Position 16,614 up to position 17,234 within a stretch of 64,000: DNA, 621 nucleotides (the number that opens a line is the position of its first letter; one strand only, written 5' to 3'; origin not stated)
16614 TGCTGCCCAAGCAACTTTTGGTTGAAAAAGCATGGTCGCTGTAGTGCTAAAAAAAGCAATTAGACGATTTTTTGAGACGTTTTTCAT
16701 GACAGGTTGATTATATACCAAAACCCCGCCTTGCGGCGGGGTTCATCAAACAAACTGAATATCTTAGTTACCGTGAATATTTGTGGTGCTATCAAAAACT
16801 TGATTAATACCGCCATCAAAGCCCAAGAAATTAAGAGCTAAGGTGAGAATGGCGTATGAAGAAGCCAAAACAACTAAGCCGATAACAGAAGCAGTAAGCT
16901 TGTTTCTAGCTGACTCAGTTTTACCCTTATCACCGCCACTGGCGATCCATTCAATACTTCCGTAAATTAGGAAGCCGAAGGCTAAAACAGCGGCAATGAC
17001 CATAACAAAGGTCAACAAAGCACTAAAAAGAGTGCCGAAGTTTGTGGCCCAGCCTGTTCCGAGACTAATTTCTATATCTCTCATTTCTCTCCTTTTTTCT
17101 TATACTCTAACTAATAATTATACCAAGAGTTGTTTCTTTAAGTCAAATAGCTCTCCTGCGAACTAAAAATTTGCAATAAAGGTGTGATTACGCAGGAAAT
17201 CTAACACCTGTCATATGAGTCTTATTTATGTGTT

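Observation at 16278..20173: Array of seven tandem, highly diverged pilin-like paralogs beside a divergent ECF sigma / anti-sigma pair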

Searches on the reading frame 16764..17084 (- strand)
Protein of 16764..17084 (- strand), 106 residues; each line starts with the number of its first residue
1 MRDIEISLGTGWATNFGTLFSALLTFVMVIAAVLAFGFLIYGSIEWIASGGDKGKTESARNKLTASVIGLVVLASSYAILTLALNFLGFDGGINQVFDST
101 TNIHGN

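Call 3: search_protein_families(library=pfam, max_evalue=1, proteins=[window:16764-17084:-])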
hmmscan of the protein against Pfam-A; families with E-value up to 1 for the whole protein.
window:16764-17084:- (106 aa): 4 families
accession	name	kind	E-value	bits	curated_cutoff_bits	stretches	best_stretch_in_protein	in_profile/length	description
PF18895.5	T4SS_pilin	-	1.7e-09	38.1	26.6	1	13-81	2-69/71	Type IV secretion system pilin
PF11044.13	TMEMspv1-c74-12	-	0.0017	18.9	25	1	20-60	5-44/49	Plectrovirus spv1-c74 ORF 12 transmembrane protein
PF00902.23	TatC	-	0.0065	16.7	25.1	1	13-95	49-134/208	Sec-independent protein translocase protein (TatC)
PF17909.6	Htr2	-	0.0095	16.6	25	1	25-74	3-49/61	Htr2 transmembrane domain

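Call 4: search_protein_families(library=ncbifam, max_evalue=1, proteins=[window:16764-17084:-])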
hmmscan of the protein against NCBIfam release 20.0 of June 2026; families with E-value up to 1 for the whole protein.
window:16764-17084:- (106 aa): 2 families
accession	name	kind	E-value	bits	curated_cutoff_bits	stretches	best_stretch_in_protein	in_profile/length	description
NF045849.1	ICE_MMCAP2_0565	equivalog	6.2e-06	25.8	40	1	15-85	8-78/80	Mbov_0395 family pilin-like conjugal transfer protein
NF038392.1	div_DrpB_YedR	equivalog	0.14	12.5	50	1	23-81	17-75/86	cell division protein DrpB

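Call 32: find_homologous_proteins(query=window:16764-17084:-, max_evalue=0.00001)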
Query window:16764-17084:- (106 aa): 247 proteins with E <= 0.00001 among 269 candidates; the best 120 are listed.
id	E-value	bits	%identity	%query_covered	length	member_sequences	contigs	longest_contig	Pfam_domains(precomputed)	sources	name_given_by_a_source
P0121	1.8e-59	216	100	100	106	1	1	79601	PF18895.6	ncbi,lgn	ncbi:MAG: hypothetical protein ACOZAN_01480 [Patescibacteria group bacterium]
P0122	6.9e-37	144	66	98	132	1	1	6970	PF18895.6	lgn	-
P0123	1.2e-36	143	66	100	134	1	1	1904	PF18895.6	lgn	-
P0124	2.1e-36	142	64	100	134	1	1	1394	PF18895.6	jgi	jgi:hypothetical protein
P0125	2.2e-36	142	66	95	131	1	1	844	PF18895.6,PF04956.19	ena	-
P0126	4.3e-36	141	65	98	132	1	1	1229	PF18895.6,PF04956.19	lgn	-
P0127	1.1e-35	140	69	93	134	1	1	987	PF18895.6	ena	-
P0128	1.4e-35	139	64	100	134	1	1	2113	PF18895.6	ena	-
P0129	4.1e-35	138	65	95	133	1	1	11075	PF18895.6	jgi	jgi:hypothetical protein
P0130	4.8e-35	138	64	100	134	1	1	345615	PF18895.6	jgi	jgi:hypothetical protein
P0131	5.4e-35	138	65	100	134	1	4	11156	PF18895.6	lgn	-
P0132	5.8e-35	138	65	100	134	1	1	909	PF18895.6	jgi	jgi:hypothetical protein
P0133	7.9e-35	137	63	100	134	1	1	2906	PF18895.6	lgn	-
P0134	8.0e-35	137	64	100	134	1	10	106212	PF18895.6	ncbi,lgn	-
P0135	8.3e-35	137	65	95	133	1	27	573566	PF18895.6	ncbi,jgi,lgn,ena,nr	ncbi:MAG: hypothetical protein UY47_C0003G0012 [Parcubacteria group bacterium GW2011_GWB1_49_7]|nr:M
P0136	9.0e-35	137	66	92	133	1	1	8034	PF18895.6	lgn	-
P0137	1.2e-34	137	65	98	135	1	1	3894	PF18895.6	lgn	-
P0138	1.5e-34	136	63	100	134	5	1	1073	PF18895.6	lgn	-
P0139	1.6e-34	136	65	100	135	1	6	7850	PF18895.6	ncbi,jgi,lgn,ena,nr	ncbi:MAG TPA: hypothetical protein DEP87_02250 [Candidatus Pacebacteria bacterium]|nr:hypothetical p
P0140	1.9e-34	136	64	100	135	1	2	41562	PF18895.6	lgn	-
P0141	2.9e-34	135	63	98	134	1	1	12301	PF18895.6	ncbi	-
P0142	2.9e-34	135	64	98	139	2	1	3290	PF18895.6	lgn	-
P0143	3.4e-34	135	65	97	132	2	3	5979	PF18895.6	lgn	-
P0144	9.4e-34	134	65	92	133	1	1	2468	PF18895.6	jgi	jgi:hypothetical protein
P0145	1.4e-33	133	65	100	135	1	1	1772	PF18895.6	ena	-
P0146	2.1e-33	133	60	100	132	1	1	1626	PF18895.6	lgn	-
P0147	2.3e-33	132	62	100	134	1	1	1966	PF18895.6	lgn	-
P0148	3.4e-33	132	62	100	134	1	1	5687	PF18895.6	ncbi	-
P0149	3.5e-33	132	62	100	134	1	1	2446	PF18895.6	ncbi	-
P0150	4.3e-33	132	63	99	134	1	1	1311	PF18895.6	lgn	-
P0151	4.5e-33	131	62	100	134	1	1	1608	PF18895.6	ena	-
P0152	5.2e-33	131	66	97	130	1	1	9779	PF18895.6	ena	-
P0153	6.0e-33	131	61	100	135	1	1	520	PF18895.6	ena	-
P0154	7.1e-33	131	63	100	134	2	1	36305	PF18895.6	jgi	jgi:hypothetical protein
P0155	9.1e-33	130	60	100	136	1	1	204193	PF18895.6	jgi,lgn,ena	-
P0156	1.3e-32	130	66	97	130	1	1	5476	PF18895.6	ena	-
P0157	1.6e-32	130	62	100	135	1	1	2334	PF18895.6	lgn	-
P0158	1.8e-32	130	66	94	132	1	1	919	PF18895.6,PF04956.19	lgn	-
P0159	1.8e-32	130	62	100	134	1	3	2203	PF18895.6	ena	-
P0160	2.6e-32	129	67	97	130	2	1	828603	PF18895.6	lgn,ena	-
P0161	2.9e-32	129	67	92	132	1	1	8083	PF18895.6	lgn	-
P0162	3.2e-32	129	63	94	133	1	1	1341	PF18895.6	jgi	jgi:hypothetical membrane protein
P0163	3.2e-32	129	61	100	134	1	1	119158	PF18895.6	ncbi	-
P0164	3.2e-32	129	62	99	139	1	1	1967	PF18895.6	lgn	-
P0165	3.9e-32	128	64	90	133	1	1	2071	PF18895.6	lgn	-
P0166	3.9e-32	128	64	90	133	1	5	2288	PF18895.6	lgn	-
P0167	4.2e-32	128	67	97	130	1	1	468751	PF18895.6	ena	-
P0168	5.1e-32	128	63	96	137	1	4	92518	PF18895.6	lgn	-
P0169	5.4e-32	128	61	100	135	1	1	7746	PF18895.6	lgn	-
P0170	5.6e-32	128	66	97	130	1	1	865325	PF18895.6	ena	-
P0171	6.7e-32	128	61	100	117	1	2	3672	PF18895.6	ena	-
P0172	6.7e-32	128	64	90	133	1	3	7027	PF18895.6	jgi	jgi:cytochrome bd-type quinol oxidase subunit 2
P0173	6.8e-32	128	65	92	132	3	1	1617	PF18895.6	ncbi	-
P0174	7.2e-32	128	65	90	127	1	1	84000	PF18895.6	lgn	-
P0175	8.6e-32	127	64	98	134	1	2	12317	PF18895.6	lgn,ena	-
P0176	9.4e-32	127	65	92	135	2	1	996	PF18895.6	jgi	jgi:hypothetical protein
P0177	9.6e-32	127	61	99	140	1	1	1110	PF18895.6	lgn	-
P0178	9.7e-32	127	63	100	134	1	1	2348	PF18895.6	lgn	-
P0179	1.3e-31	127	65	93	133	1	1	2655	PF18895.6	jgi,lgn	jgi:hypothetical protein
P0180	1.4e-31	127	66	89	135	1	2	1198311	PF18895.6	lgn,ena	-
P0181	1.5e-31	127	65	94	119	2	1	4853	PF18895.6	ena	-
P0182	1.5e-31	127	66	90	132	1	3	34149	PF18895.6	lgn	-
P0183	1.7e-31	126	60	97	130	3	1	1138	PF18895.6,PF04956.19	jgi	jgi:hypothetical protein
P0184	1.8e-31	126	62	95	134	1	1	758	PF18895.6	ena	-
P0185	2.1e-31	126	62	92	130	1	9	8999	PF18895.6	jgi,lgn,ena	-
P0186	2.2e-31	126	60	100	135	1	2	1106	PF18895.6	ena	-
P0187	2.3e-31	126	64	97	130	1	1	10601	PF18895.6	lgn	-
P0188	2.8e-31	126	64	92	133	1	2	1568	PF18895.6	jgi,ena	-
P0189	3.0e-31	126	64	92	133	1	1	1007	PF18895.6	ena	-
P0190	3.1e-31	126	63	98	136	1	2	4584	PF18895.6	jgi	jgi:hypothetical protein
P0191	3.2e-31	125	64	92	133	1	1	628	PF18895.6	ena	-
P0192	4.3e-31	125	65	92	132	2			PF18895.6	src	-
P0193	4.4e-31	125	65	89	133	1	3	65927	PF18895.6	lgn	-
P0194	4.8e-31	125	62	98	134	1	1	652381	PF18895.6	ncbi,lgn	ncbi:MAG: hypothetical protein ACOZAK_04580 [Patescibacteria group bacterium]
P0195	4.8e-31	125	62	98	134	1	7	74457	PF18895.6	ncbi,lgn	-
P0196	4.9e-31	125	65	92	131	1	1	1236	PF18895.6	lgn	-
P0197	5.4e-31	125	63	92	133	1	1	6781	PF18895.6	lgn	-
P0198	5.8e-31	125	64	92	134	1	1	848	PF18895.6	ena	-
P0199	5.9e-31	125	68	86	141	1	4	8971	PF18895.6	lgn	-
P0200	6.3e-31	125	61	95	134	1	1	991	PF18895.6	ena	-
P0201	7.1e-31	124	65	95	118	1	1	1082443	PF18895.6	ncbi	-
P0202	8.4e-31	124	63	96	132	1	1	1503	PF18895.6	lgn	-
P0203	9.6e-31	124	60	99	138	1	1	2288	PF18895.6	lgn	-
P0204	9.7e-31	124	63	92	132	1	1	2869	PF18895.6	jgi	jgi:hypothetical protein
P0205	1.0e-30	124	64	93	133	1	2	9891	PF18895.6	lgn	-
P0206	1.0e-30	124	66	92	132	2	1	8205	PF18895.6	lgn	-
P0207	1.1e-30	124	64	90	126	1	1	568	PF18895.6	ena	-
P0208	1.1e-30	124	64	91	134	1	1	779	PF18895.6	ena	-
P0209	1.1e-30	124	63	92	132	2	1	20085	PF18895.6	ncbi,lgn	ncbi:MAG: hypothetical protein ABII10_01430 [Candidatus Paceibacterota bacterium]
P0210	1.1e-30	124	63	95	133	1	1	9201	PF18895.6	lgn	-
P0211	1.1e-30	124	62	100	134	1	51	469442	PF18895.6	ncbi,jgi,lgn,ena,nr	ncbi:MAG: hypothetical protein COU63_03675 [Candidatus Pacebacteria bacterium CG10_big_fil_rev_8_21_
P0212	1.2e-30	124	62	97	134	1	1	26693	PF18895.6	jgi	jgi:cytochrome bd-type quinol oxidase subunit 2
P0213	1.2e-30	124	61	95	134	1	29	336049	PF18895.6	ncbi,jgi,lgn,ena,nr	ncbi:MAG: hypothetical protein HN981_02680 [Candidatus Pacebacteria bacterium]|jgi:hypothetical prot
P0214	1.7e-30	123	66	84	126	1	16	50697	PF18895.6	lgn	-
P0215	2.0e-30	123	60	99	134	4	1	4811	PF18895.6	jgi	jgi:hypothetical protein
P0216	2.0e-30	123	64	96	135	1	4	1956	PF18895.6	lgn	-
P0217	2.4e-30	123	63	92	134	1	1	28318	PF18895.6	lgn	-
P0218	2.6e-30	123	59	96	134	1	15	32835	PF18895.6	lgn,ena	-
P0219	2.7e-30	123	59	93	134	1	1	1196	PF18895.6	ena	-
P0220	2.7e-30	123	62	100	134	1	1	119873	PF18895.6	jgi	-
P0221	2.8e-30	122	65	92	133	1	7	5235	PF18895.6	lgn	-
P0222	2.9e-30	122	60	97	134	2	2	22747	PF18895.6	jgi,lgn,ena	-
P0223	3.3e-30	122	62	94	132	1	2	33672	PF18895.6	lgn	-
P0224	3.4e-30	122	63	91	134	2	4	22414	PF18895.6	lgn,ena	-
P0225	3.4e-30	122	60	98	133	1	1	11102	PF18895.6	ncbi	-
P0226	3.9e-30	122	62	94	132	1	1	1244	PF18895.6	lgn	-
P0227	4.3e-30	122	59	95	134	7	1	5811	PF18895.6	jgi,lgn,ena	jgi:hypothetical protein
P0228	4.3e-30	122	65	89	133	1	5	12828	PF18895.6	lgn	-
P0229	4.6e-30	122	64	92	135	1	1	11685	PF18895.6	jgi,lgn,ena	-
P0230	4.7e-30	122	63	94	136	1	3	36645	PF18895.6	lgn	-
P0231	5.2e-30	122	61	93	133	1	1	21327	PF18895.6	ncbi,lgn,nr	ncbi:MAG: pilin [bacterium]|nr:pilin [bacterium]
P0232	5.4e-30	122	60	99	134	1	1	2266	PF18895.6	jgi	jgi:uncharacterized membrane protein YjgN (DUF898 family)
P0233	5.9e-30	121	60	98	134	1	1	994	PF18895.6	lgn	-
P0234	6.0e-30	121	62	94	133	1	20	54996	PF18895.6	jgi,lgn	jgi:cytochrome bd-type quinol oxidase subunit 2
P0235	6.0e-30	121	64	92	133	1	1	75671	PF18895.6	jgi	jgi:hypothetical protein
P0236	6.7e-30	121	61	96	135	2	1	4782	PF18895.6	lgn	-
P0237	6.9e-30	121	66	85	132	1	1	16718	PF18895.6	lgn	-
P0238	6.9e-30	121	62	94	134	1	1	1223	PF18895.6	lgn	-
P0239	7.1e-30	121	64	92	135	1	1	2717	PF18895.6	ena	-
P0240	7.6e-30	121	60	95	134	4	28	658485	PF18895.6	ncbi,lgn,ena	-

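Call 41: predict_structure(alignment_id=A3)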
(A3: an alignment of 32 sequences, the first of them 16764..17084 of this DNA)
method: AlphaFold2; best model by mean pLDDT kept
length: 106 residues; sequences in the alignment: 32
mean_pLDDT: 83.7   pTM: 0.64
mean pLDDT of the five models: 83.7, 82.9, 81.9, 79.2, 78.6
residues with pLDDT >= 90: 58; 70-90: 25; 50-70: 19; < 50: 4
segments of 3 or more residues with pLDDT < 50: none
pLDDT, mean of each block of 10 residues (from residue 1): 54 70 91 97 96 95 97 95 88 72 52
secondary structure, 60 per line:
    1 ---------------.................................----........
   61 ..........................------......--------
elements in order: H16-48 H53-86 H93-98

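Call 43: fold_search(model_id=the predicted structure, library=pdb)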
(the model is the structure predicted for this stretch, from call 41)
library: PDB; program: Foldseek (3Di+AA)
matches with E <= 10: 107; with E <= 0.001: 0
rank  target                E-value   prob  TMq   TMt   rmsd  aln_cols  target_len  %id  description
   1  8tun_H                1.6e+00  0.15  0.25  0.14  24.0        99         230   16  S. thermodepolymerans KpsM-KpsE in Glycolipid 1 state with rigid body fitted KpsT (released 2024-04-17)
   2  9rxe_MODEL_1_A        2.1e+00  0.60  0.46  0.47   6.3        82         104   16  Solution structure of the HR1c domain of human PKN1 (released 2025-12-31)
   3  3q84_H                2.2e+00  0.51  0.45  0.19   5.7        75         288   12  Crystal structure of human PACSIN 1 F-BAR domain (released 2012-02-22)
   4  9sv3_D                2.7e+00  0.90  0.53  0.25   1.5        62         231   14  Local refinement of EloB/EloC/VHL/CV2a/14-3-3zeta/ERa from pose 1 (released 2025-12-03)
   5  2y39                  3.6e+00  0.44  0.51  0.50   5.8        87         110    8  Ni-bound form of Cupriavidus metallidurans CH34 CnrXs (released 2011-03-30)
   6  4wwb                  3.8e+00  0.41  0.51  0.49   5.8        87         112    9  High-resolution structure of the Ni-bound form of the Y135F mutant of C. metallidurans CnrXs (released 2015-02-11)
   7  8zar_C                3.8e+00  0.09  0.25  0.10   8.2        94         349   14  EmrAB-TolC MFS-type tripartite multidrug efflux pump FA (released 2025-04-30)
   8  4bne_A                4.3e+00  0.33  0.47  0.19   5.7        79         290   14  Pacsin2 Interacts with Membranes and Actin-Filaments (released 2014-05-14)
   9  8cmo_L                4.3e+00  0.15  0.36  0.32   6.3        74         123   22  Cryo-EM structure of the Photosystem I - LHCI supercomplex from Coelastrella sp. (released 2024-03-06)
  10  4bne_B                4.5e+00  0.30  0.46  0.19   5.8        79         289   14  Pacsin2 Interacts with Membranes and Actin-Filaments (released 2014-05-14)
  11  8tt3_H                4.5e+00  0.25  0.40  0.19  22.9       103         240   11  S. thermodepolymerans KpsM-KpsE in Glycolipid 2 state with rigid body fitted KpsT (released 2024-04-17)
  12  6ixe                  4.5e+00  0.12  0.32  0.17   9.9        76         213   13  Crystal structure of SeMet apo SH3BP5 (I41) (released 2019-03-20)
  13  5da9_A                4.8e+00  0.28  0.47  0.14   5.6        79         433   16  ATP-gamma-S bound Rad50 from Chaetomium thermophilum in complex with the Rad50-binding domain of Mre11 (released 2016-03-02)
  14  5oql_H                4.8e+00  0.14  0.27  0.15   7.1        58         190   19  Cryo-EM structure of the 90S pre-ribosome from Chaetomium thermophilum (released 2017-10-11)
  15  4qgp_B                4.8e+00  0.11  0.23  0.23   8.7        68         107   12  Crystal structure of a pyrophosphatase (AF1178) from Archaeoglobus fulgidus DSM 4304 at 1.80 A resolution (released 2014-07-02)
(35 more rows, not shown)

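Call 44: search_solved_structures(query=A3, max_evalue=10)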
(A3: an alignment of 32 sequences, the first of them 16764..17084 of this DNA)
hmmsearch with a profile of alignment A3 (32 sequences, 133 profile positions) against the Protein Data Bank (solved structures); distinct sequences matched with E-value up to 10: 5.
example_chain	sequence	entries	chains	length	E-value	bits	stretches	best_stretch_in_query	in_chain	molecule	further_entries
7zm5_A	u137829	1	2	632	0.16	15.3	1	43-90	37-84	Attachment glycoprotein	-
6y97_A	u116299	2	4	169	1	12.6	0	33-72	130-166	B-lymphocyte antigen CD20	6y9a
6y90_A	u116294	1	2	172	1.1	12.6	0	33-73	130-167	B-lymphocyte antigen CD20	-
6y92_A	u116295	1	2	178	1.7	12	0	33-73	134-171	B-lymphocyte antigen CD20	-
6vja_C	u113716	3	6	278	5.2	10.4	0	34-73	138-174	B-lymphocyte antigen CD20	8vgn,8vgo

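Call 48: search_protein_families(library=pfam, alignment_id=A3, max_evalue=1)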
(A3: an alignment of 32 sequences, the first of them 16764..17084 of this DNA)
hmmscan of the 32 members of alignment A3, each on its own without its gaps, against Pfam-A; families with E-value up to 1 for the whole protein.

A. member 1, window:16764-17084:- (106 aa): 4 families
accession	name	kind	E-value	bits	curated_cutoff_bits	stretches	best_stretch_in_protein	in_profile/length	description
PF18895.5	T4SS_pilin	-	1.7e-09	38.1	26.6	1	13-81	2-69/71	Type IV secretion system pilin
PF11044.13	TMEMspv1-c74-12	-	0.0017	18.9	25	1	20-60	5-44/49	Plectrovirus spv1-c74 ORF 12 transmembrane protein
PF00902.23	TatC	-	0.0065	16.7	25.1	1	13-95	49-134/208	Sec-independent protein translocase protein (TatC)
PF17909.6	Htr2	-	0.0095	16.6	25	1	25-74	3-49/61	Htr2 transmembrane domain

B. families by the number of members that match (of 32 scanned): 53 families (the first 25 are shown)
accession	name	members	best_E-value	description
PF18895.5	T4SS_pilin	32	5.9e-12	Type IV secretion system pilin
PF04956.18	TrbC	24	6.7e-05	TrbC/VIRB2 pilin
PF06664.17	WLS-like_TM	24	0.00015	Wntless-like, transmembrane domain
PF08229.16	SHR3_chaperone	20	0.022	ER membrane protein SH3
PF07331.16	TctB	16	0.0039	Tripartite tricarboxylate transporter TctB family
PF16943.10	T4SS_CagC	9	0.0099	Cag pathogenicity island, type IV secretory system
PF04290.18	DctQ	9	0.011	Tripartite ATP-independent periplasmic transporters, DctQ component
PF13968.11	DUF4220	7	0.034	Domain of unknown function (DUF4220)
PF14257.11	DUF4349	7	0.29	Domain of unknown function (DUF4349)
PF19607.4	DUF6112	6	0.0016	Family of unknown function (DUF6112)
PF01312.24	Bac_export_2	6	0.077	FlhB HrpN YscU SpaS Family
PF19865.4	DUF6338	6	0.68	Family of unknown function (DUF6338)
PF01127.27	Sdh_cyt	5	0.12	Succinate dehydrogenase/Fumarate reductase transmembrane subunit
PF19942.4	DUF6404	4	0.11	Family of unknown function (DUF6404)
PF11044.13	TMEMspv1-c74-12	3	0.0017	Plectrovirus spv1-c74 ORF 12 transmembrane protein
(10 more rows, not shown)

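Call 70: search_dna_similar(query=window:16764-17084:-, collection=plasmids, mode=protein, max_evalue=0.1, max_rows=25)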
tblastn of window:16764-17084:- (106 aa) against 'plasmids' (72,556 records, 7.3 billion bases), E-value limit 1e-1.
Records with a match: 1; places in all: 1; records where one place covers at least 80% of the query: 0.
Best place of each record, by identity: <60% 1.
By first word of the organism name: Pontibacillus 1.
By predicted mobility (MOB-suite, as given by PLSDB): non-mobilizable 1.
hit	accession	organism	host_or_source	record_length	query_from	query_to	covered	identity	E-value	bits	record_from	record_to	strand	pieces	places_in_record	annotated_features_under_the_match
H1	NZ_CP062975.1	Pontibacillus sp. ALD_SL1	mangrove mud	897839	18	85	64%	32.4%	2e-3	43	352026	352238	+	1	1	Mbov_0395 family pilin-like conjugal transfer protein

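Call 71: get_annotated_region(hit=H1, flank=12000)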
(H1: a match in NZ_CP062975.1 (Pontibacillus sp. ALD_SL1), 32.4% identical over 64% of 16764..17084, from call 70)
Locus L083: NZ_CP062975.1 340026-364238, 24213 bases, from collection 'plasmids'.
description: Pontibacillus sp. ALD_SL1 plasmid unnamed, complete sequence
organism: Pontibacillus sp. ALD_SL1 (NCBI taxid 2777185)
taxonomy: Bacteria; Bacillota; Bacilli; Bacillales; Bacillaceae; Pontibacillus; Pontibacillus sp. ALD SL1
host: -; source: mangrove mud; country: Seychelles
typing (MOB-suite, as given by PLSDB): non-mobilizable
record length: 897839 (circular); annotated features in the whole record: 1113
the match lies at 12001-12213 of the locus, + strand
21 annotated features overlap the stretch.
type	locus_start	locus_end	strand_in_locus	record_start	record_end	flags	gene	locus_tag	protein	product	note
CDS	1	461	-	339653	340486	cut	-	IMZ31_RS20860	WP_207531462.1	sigma factor-like helix-turn-helix DNA-binding protein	GO:0006352 - DNA-templated transcription initiation [Evidence IEA]; GO:0006355 - regulation of DNA-templated ...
CDS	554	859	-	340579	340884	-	-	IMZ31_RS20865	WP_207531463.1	hypothetical protein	-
CDS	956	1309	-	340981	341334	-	-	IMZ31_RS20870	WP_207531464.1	hypothetical protein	-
CDS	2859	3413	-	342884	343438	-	-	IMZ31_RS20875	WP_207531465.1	hypothetical protein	-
CDS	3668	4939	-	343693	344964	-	-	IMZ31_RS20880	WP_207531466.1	hypothetical protein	-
CDS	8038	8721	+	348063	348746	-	-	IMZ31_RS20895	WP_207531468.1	chemotaxis protein CheW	GO:0006935 - chemotaxis [Evidence IEA]; GO:0007165 - signal transduction [Evidence IEA]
CDS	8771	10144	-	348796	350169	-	-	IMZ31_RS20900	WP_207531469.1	hypothetical protein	-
CDS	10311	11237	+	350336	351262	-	-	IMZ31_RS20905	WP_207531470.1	hypothetical protein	-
CDS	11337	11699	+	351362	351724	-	-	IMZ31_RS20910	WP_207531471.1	hypothetical protein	-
CDS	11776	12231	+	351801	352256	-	-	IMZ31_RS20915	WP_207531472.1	Mbov_0395 family pilin-like conjugal transfer protein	-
CDS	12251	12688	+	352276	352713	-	-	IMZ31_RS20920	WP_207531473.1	hypothetical protein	-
CDS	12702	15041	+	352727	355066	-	-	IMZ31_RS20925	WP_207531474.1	hypothetical protein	-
CDS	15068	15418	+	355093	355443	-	-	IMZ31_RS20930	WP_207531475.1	hypothetical protein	-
CDS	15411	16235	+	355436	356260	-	-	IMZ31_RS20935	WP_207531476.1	hypothetical protein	-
CDS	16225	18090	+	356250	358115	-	-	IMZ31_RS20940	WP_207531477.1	VirB4-like conjugal transfer ATPase, CD1110 family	-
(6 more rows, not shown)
